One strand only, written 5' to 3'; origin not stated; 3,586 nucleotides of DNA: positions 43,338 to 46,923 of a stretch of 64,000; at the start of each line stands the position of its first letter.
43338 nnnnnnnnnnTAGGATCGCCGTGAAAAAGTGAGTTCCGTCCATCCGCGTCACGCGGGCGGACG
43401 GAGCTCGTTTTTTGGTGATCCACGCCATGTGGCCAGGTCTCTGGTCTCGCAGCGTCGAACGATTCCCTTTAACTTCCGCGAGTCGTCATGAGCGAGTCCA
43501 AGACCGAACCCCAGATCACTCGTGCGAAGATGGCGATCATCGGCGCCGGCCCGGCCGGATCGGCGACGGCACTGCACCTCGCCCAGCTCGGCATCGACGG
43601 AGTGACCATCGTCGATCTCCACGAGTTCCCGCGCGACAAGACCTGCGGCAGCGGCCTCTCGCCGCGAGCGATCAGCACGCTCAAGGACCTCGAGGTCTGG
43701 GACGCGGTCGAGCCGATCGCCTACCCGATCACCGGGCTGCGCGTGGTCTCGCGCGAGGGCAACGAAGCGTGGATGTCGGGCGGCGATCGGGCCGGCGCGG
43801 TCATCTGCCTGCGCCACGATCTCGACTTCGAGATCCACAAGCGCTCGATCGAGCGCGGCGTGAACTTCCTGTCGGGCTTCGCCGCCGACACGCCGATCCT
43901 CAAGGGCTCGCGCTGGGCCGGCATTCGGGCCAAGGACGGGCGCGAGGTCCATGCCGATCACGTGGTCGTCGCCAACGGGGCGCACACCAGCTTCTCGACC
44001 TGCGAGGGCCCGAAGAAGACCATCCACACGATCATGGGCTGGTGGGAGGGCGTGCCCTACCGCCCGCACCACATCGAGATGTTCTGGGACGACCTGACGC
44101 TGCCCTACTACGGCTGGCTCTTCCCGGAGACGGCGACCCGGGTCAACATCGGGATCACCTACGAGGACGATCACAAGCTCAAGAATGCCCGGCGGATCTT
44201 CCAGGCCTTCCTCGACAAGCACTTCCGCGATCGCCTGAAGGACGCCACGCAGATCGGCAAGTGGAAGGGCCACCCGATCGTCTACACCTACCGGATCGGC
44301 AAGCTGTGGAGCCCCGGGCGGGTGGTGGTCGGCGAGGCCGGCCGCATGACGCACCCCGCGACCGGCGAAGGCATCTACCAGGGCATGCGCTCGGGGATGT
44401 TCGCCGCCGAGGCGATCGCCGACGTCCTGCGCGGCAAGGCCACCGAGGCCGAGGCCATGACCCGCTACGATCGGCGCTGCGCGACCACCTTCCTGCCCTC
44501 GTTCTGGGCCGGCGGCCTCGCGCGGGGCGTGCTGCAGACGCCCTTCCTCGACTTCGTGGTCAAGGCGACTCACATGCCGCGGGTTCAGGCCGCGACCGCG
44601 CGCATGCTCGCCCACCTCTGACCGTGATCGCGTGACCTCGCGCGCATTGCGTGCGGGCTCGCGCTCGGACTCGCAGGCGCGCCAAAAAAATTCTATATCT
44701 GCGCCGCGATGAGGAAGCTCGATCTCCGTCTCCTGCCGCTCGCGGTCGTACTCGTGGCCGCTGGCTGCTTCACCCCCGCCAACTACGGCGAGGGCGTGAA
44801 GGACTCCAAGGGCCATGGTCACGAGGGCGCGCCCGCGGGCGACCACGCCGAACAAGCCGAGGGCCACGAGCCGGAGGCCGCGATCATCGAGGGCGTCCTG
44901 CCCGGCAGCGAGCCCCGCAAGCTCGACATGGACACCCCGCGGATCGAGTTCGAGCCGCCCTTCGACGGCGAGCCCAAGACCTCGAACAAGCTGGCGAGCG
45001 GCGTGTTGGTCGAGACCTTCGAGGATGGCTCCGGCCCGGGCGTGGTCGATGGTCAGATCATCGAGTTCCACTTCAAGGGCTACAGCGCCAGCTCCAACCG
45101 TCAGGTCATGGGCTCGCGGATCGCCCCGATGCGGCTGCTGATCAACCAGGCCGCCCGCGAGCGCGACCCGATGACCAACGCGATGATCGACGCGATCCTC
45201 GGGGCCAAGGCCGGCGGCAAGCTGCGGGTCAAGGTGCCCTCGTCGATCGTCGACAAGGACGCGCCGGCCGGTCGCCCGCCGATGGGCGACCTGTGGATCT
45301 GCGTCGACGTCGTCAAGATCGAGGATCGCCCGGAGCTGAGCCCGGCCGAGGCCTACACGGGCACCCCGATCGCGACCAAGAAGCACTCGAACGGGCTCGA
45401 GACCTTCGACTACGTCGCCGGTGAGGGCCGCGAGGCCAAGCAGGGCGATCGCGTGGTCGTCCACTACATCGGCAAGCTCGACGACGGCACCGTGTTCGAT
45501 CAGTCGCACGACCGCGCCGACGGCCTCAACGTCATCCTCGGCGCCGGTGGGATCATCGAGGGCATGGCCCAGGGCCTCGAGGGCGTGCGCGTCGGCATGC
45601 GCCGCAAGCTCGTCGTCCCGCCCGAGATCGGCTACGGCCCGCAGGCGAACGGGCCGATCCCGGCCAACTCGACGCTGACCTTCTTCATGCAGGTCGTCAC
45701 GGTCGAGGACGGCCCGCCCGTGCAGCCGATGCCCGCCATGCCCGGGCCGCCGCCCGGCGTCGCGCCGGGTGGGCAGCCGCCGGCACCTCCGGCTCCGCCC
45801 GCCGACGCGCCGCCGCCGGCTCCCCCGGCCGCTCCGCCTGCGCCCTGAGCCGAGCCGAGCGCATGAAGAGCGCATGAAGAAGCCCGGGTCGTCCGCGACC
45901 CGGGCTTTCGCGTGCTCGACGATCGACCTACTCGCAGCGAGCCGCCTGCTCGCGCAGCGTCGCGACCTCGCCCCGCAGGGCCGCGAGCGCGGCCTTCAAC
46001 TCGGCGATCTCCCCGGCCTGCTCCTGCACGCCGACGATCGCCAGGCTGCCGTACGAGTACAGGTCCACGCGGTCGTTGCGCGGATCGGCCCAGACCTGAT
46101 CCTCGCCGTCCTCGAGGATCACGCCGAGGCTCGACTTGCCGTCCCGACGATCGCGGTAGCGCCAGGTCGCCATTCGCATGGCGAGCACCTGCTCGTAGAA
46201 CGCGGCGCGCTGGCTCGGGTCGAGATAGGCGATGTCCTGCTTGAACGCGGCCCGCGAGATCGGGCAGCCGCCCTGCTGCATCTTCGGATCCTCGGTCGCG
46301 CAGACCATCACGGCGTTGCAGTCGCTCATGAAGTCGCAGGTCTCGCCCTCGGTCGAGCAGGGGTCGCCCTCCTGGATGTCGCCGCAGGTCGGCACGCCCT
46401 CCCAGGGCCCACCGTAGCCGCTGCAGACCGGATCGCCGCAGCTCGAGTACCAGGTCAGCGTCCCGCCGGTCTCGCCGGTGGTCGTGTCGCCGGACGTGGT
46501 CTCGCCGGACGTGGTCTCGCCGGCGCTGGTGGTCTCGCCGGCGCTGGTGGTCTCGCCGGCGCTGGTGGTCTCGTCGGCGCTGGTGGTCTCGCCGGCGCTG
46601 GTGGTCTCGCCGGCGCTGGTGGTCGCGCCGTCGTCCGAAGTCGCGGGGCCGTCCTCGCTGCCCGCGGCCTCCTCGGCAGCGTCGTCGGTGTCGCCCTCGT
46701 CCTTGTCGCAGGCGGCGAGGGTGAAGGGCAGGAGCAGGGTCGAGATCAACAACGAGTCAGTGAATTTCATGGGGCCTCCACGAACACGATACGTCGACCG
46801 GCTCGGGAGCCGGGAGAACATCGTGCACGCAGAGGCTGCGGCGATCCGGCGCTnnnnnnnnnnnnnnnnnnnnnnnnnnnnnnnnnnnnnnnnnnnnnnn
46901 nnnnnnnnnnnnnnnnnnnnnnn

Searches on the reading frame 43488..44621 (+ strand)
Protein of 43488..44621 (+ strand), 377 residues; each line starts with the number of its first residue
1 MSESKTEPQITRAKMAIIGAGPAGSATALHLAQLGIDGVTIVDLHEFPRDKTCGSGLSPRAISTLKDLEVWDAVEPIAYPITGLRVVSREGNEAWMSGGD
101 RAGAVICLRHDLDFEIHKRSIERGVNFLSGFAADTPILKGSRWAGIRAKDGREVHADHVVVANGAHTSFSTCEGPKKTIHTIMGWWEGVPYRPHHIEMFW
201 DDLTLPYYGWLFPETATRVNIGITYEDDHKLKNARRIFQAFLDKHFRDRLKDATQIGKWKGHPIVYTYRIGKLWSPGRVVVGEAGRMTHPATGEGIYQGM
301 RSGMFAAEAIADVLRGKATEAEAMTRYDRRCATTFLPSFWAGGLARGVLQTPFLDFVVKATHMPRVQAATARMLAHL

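Call 5: search_protein_families(library=pfam, proteins=[window:43488-44621:+])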
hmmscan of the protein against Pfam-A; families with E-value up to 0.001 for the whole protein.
window:43488-44621:+ (377 aa): 9 families
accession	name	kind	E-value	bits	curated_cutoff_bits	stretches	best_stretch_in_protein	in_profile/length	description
PF01494.25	FAD_binding_3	-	4.6e-14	52.9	22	1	14-332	3-339/349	FAD binding domain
PF01266.30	DAO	-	2.3e-10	41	27.9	1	16-48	3-34/353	FAD dependent oxidoreductase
PF05834.18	Lycopene_cycl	-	8e-10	38.8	23.4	1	279-336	259-319/380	Lycopene cyclase protein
PF07992.20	Pyr_redox_2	-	4e-08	33.5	26.1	1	14-180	2-125/291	Pyridine nucleotide-disulphide oxidoreductase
PF04820.20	Trp_halogenase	-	8.9e-05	22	21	0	15-50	2-40/458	Tryptophan halogenase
PF00899.27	ThiF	-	9.5e-05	22.1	28.1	1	9-44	17-52/238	ThiF family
PF22578.2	GGR_cat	-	0.00026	21.2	27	1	208-250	33-76/88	Geranylgeranyl reductase catalytic domain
PF13738.12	Pyr_redox_3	-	0.00043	20.1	30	0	17-44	2-29/305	Pyridine nucleotide-disulphide oxidoreductase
PF01134.28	GIDA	-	0.00074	19.1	22.1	0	15-38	2-25/391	Glucose inhibited division protein A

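Call 6: search_protein_families(library=ncbifam, proteins=[window:43488-44621:+], max_evalue=0.01)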
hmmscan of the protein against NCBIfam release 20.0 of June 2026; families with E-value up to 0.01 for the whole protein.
window:43488-44621:+ (377 aa): 69 families (the best 25 are shown)
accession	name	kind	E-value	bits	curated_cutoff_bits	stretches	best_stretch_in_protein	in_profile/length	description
TIGR02032.1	GG-red-SF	subfamily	1.6e-44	152.8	158.8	1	17-310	5-297/297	geranylgeranyl reductase family protein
NF045655.1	MkRedMenJ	equivalog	5.6e-28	98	700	1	11-329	3-334/406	menaquinone reductase MenJ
NF049967.1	QhpG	equivalog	9.6e-25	87.3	240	1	15-336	1-312/423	flavin-dependent monooxygenase QhpG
NF041080.1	DGGGPL_reductase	equivalog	2.9e-22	79.2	580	2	206-327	208-328/447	digeranylgeranylglycerophospholipid reductase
TIGR02023.1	BchP-ChlP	subfamily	9.4e-22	77.5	343.3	1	15-341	3-327/388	geranylgeranyl diphosphate reductase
NF041160.1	DGGPL_Thplmales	equivalog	1e-18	67.4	780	1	16-333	7-333/396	digeranylgeranylglycerophospholipid reductase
TIGR01988.1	Ubi-OHases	subfamily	2.6e-18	66.1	224.65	2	15-167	2-165/387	ubiquinone biosynthesis hydroxylase, UbiH/UbiF/VisC/COQ6 family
TIGR02028.1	ChlP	equivalog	1.6e-14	53.5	505.3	2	195-340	194-336/398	geranylgeranyl reductase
NF041385.1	Dggglyphlred_Halo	equivalog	4.4e-14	51.8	700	2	206-330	204-335/405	digeranylgeranylglycerophospholipid reductase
TIGR01984.1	UbiH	equivalog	7.7e-14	51.3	392.2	2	15-167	2-162/382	2-octaprenyl-6-methoxyphenyl hydroxylase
NF005313.0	PRK06847.1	subfamily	1.9e-13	50.1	372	1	13-330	5-332/375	hypothetical protein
NF005599.0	PRK07333.1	equivalog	3.5e-11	42.3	549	2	228-328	244-345/414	ubiquinone biosynthesis hydroxylase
NF004356.0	PRK05732.1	equivalog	8.9e-11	41.2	384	2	238-330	245-338/395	2-octaprenyl-6-methoxyphenyl hydroxylase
NF005691.0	PRK07494.1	equivalog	1.3e-10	40.4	459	1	12-89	8-83/404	UbiH/UbiF family hydroxylase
NF005720.0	PRK07538.1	subfamily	3.2e-10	39.5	400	1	13-103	3-93/418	hypothetical protein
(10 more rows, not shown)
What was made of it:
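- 43488..44621 (+): bsr-like gene: GGR-family flavoenzyme, 377 aa (MFV8753769.1); predicted sterol side-chain C-24 reductase, convergent with sdmBA. TIGR02032 GG-red-SF at 152.8 bits (call 6).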

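Call 65: find_homologous_proteins(query=window:43488-44621:+)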
Query window:43488-44621:+ (377 aa): 1295 proteins with E <= 0.001 among 8000 candidates; the best 120 are listed.
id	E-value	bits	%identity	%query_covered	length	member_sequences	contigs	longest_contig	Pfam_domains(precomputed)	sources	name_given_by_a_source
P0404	1.3e-259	879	100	100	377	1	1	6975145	PF01266.31,PF07992.21,PF05834.19,PF01494.26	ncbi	ncbi:FAD-dependent monooxygenase [Nannocystaceae bacterium ST9]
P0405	2.5e-240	815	91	100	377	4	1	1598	PF01266.31,PF00899.28,PF07992.21,PF04820.21,PF05834.19,PF01494.26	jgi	jgi:geranylgeranyl reductase family protein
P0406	5.9e-234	794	89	99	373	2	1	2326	PF01266.31,PF07992.21,PF05834.19,PF01494.26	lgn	-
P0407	1.4e-233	793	88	99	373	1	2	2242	PF01266.31,PF07992.21,PF05834.19,PF01494.26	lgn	-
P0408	3.6e-227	772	86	100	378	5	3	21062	PF01266.31,PF00899.28,PF07992.21,PF05834.19,PF01494.26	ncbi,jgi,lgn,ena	-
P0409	6.2e-227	771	85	100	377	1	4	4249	PF01266.31,PF07992.21,PF05834.19,PF01494.26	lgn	-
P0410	1.6e-223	760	84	100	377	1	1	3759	PF01266.31,PF07992.21,PF05834.19,PF01494.26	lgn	-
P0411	8.2e-223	757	84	100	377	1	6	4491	PF01266.31,PF07992.21,PF05834.19,PF01494.26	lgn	-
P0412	6.1e-222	755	83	100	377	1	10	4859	PF01266.31,PF07992.21,PF05834.19,PF01494.26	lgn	-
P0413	4.1e-221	752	84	100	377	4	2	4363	PF01266.31,PF07992.21,PF04820.21,PF05834.19,PF01494.26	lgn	-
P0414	4.2e-221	752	84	99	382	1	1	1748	PF01266.31,PF00899.28,PF07992.21,PF04820.21,PF05834.19,PF01494.26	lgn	-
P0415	3.0e-220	749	83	100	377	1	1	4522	PF01266.31,PF07992.21,PF05834.19,PF01494.26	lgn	-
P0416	6.6e-212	722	81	99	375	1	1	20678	PF01266.31,PF00899.28,PF07992.21,PF04820.21,PF05834.19,PF01494.26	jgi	jgi:geranylgeranyl reductase family protein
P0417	1.5e-211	720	80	100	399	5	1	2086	PF01266.31,PF07992.21,PF04820.21,PF05834.19,PF01494.26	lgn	-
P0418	3.0e-210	716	81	99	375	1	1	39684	PF01266.31,PF07992.21,PF04820.21,PF05834.19,PF01494.26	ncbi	-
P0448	1.6e-185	635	73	97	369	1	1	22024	PF01266.31,PF07992.21,PF04820.21,PF05834.19,PF01494.26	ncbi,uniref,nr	ncbi:putative oxidoreductase [Enhygromyxa salina]|uniref:Putative oxidoreductase n=1 Tax=Enhygromyxa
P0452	8.8e-176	603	71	99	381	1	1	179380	PF01266.31,PF07992.21,PF05834.19,PF01494.26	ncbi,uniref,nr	ncbi:NAD(P)/FAD-dependent oxidoreductase [Enhygromyxa salina]|uniref:Putative oxidoreductase n=1 Tax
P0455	4.0e-163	561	69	92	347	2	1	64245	PF01266.31,PF05834.19,PF01494.26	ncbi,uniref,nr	ncbi:geranylgeranyl reductase [Enhygromyxa salina]|uniref:Geranylgeranyl reductase n=1 Tax=Enhygromy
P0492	1.9e-140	486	72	73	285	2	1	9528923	PF01266.31,PF07992.21,PF05834.19,PF01494.26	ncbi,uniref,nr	ncbi:NAD(P)/FAD-dependent oxidoreductase [Pseudenhygromyxa sp. WMMC2535]|uniref:NAD(P)/FAD-dependent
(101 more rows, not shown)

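Call 66: list_cluster_members(proteins=[P0448, P0452, P0455, P0492, P0418, P0122, P0002])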
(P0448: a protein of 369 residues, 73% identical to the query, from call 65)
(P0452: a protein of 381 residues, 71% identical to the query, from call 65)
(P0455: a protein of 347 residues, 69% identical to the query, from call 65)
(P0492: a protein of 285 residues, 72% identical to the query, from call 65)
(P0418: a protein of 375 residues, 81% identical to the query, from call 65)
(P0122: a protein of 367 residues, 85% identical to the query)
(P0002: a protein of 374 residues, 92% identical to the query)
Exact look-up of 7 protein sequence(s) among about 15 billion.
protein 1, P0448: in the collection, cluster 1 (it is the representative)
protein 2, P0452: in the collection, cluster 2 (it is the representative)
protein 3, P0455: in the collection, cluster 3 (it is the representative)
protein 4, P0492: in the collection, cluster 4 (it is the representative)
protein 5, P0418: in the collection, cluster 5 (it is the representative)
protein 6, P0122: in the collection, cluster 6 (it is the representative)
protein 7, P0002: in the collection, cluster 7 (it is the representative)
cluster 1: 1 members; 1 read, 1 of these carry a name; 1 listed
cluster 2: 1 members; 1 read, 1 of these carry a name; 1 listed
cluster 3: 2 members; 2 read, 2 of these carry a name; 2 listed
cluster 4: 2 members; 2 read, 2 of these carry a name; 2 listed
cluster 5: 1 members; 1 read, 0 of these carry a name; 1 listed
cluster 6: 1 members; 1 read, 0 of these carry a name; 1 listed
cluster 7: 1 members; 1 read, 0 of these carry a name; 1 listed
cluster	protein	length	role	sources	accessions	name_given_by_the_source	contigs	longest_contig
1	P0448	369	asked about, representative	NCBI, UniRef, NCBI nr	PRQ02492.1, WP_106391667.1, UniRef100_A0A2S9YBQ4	putative oxidoreductase [Enhygromyxa salina] | Putative oxidoreductase n=1 Tax=Enhygromyxa salina TaxID=215803 RepID=A0A2S9YBQ4_9BACT | NAD(P)/FAD-dependent oxidoreductase [Enhygromyxa salina]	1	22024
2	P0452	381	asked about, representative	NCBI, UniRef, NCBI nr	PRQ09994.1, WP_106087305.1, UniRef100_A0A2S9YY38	NAD(P)/FAD-dependent oxidoreductase [Enhygromyxa salina] | Putative oxidoreductase n=1 Tax=Enhygromyxa salina TaxID=215803 RepID=A0A2S9YY38_9BACT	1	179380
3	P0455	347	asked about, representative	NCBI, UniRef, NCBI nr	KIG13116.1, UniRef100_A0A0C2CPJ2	geranylgeranyl reductase [Enhygromyxa salina] | Geranylgeranyl reductase n=1 Tax=Enhygromyxa salina TaxID=215803 RepID=A0A0C2CPJ2_9BACT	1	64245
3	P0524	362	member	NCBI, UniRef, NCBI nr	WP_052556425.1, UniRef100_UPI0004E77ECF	NAD(P)/FAD-dependent oxidoreductase [Enhygromyxa salina] | NAD(P)/FAD-dependent oxidoreductase n=1 Tax=Enhygromyxa salina TaxID=215803 ...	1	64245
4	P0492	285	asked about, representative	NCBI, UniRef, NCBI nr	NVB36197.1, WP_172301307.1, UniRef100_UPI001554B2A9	NAD(P)/FAD-dependent oxidoreductase [Pseudenhygromyxa sp. WMMC2535] | NAD(P)/FAD-dependent oxidoreductase n=1 Tax=Pseudenhygromyxa sp. WMMC2535 TaxID=2712867 ...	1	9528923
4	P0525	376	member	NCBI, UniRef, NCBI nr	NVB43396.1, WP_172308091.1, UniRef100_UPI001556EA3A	NAD(P)/FAD-dependent oxidoreductase [Pseudenhygromyxa sp. WMMC2535] | NAD(P)/FAD-dependent oxidoreductase n=2 Tax=Pseudenhygromyxa sp. WMMC2535 TaxID=2712867 ...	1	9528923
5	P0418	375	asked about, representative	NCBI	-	-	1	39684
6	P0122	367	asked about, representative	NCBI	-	-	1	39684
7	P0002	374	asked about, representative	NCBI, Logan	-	-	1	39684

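Call 70: find_encoding_contigs(protein=P0452, flank=8000, max_places=1)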
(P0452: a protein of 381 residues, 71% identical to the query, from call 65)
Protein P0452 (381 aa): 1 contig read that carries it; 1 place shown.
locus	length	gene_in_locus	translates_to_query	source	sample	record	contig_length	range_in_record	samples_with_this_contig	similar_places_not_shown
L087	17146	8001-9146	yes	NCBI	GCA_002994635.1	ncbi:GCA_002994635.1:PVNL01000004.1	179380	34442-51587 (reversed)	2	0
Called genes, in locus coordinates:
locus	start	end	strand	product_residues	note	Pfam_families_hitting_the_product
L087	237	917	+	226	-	PF00932:LTD (weak)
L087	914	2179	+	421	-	PF00565:SNase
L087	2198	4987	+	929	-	PF00932:LTD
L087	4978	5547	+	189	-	PF00565:SNase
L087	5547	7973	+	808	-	-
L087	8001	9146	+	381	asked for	PF01266:DAO (weak), PF01494:FAD_binding_3, PF05834:Lycopene_cycl (faint), PF07992:Pyr_redox_2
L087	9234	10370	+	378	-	PF00254:FKBP_C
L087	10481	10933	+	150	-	-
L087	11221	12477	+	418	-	PF01544:CorA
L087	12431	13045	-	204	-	PF03167:UDG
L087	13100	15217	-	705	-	PF13598:DUF4139 (weak)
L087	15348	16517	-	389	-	PF02163:Peptidase_M50, PF00571:CBS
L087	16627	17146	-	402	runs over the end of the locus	-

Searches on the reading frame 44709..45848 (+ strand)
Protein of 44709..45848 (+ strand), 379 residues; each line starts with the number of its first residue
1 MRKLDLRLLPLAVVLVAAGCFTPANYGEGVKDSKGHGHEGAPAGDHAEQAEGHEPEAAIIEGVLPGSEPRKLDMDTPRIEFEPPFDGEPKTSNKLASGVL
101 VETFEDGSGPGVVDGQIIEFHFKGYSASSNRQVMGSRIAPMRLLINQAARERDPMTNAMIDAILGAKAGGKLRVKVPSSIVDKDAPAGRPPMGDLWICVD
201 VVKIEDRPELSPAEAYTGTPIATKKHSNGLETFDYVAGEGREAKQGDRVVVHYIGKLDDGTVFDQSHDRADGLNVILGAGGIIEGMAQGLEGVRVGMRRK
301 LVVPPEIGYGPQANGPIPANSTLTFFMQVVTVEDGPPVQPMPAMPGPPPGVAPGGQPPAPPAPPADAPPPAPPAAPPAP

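Call 5: search_protein_families(library=pfam, proteins=[window:44709-45848:+])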
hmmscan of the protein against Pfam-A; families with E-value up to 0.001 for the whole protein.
window:44709-45848:+ (379 aa): 1 family
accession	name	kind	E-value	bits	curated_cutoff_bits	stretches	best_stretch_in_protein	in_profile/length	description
PF00254.34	FKBP_C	-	2.6e-30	105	21.1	1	241-329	3-93/94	FKBP-type peptidyl-prolyl cis-trans isomerase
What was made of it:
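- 44709..45848 (+): FKBP-type peptidyl-prolyl isomerase gene, conserved immediately downstream of bsr; role unknown, listed as an associated gene. Pfam FKBP_C (call 5).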

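Call 6: search_protein_families(library=ncbifam, proteins=[window:44709-45848:+], max_evalue=0.01)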
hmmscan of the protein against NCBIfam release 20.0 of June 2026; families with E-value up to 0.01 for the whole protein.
window:44709-45848:+ (379 aa): 5 families
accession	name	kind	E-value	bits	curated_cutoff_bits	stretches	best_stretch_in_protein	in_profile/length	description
NF008150.0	PRK10902.1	equivalog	2.3e-20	73.1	215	1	224-334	142-250/271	FKBP-type peptidyl-prolyl cis-trans isomerase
NF053689.1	BamJ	equivalog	4.8e-14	53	100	1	239-328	90-183/184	BamJ family beta-barrel-assembly machinery protein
NF008602.0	PRK11570.1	subfamily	1.6e-13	51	198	1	233-329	107-202/206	FKBP-type peptidyl-prolyl cis-trans isomerase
TIGR00115.1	tig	equivalog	3.6e-06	26.1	180.2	1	236-302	144-205/410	trigger factor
NF011676.0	PRK15095.1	equivalog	1.7e-05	24.3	125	1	245-314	7-76/156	FKBP-type peptidyl-prolyl cis-trans isomerase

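Call 77: list_cluster_members(proteins=[P0121, window:44709-45848:+, window:45928-46770:-, window:49287-50828:+, window:59176-59901:-])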
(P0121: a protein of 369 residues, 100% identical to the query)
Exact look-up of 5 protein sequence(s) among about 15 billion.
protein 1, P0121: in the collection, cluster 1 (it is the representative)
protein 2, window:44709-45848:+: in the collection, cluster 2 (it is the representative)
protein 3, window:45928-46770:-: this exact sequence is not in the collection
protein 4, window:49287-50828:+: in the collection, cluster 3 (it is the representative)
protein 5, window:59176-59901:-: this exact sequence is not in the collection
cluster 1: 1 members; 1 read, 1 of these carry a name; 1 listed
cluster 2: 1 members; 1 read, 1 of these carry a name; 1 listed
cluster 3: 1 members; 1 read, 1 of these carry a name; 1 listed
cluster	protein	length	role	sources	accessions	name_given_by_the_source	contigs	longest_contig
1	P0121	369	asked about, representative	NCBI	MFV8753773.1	NAD-dependent epimerase/dehydratase family protein [Nannocystaceae bacterium ST9]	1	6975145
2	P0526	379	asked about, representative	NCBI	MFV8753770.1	FKBP-type peptidyl-prolyl cis-trans isomerase [Nannocystaceae bacterium ST9]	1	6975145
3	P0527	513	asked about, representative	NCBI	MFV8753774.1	FAD-dependent monooxygenase [Nannocystaceae bacterium ST9]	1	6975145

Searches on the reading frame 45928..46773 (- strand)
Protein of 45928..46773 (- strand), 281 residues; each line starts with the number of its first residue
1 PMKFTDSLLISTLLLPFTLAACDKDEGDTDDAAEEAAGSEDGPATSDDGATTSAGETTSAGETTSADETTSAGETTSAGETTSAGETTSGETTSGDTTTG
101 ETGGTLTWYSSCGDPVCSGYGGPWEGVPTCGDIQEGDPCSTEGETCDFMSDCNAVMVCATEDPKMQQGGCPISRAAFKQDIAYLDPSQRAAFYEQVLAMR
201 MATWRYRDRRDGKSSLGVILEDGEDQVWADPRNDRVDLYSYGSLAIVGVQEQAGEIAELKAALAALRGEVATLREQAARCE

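Call 5: search_protein_families(library=pfam, proteins=[window:45928-46773:-])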
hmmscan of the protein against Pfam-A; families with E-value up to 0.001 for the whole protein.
window:45928-46773:- (281 aa): 0 families

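Call 79: search_protein_families(library=pfam, proteins=[window:45928-46770:-], max_evalue=1)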
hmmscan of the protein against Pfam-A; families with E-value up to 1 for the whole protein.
window:45928-46770:- (280 aa): 1 family
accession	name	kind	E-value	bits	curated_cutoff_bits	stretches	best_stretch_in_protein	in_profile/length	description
PF06679.17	DUF1180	-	0.05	14.5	27.7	1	6-88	3-78/167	Membrane protein FAM174-like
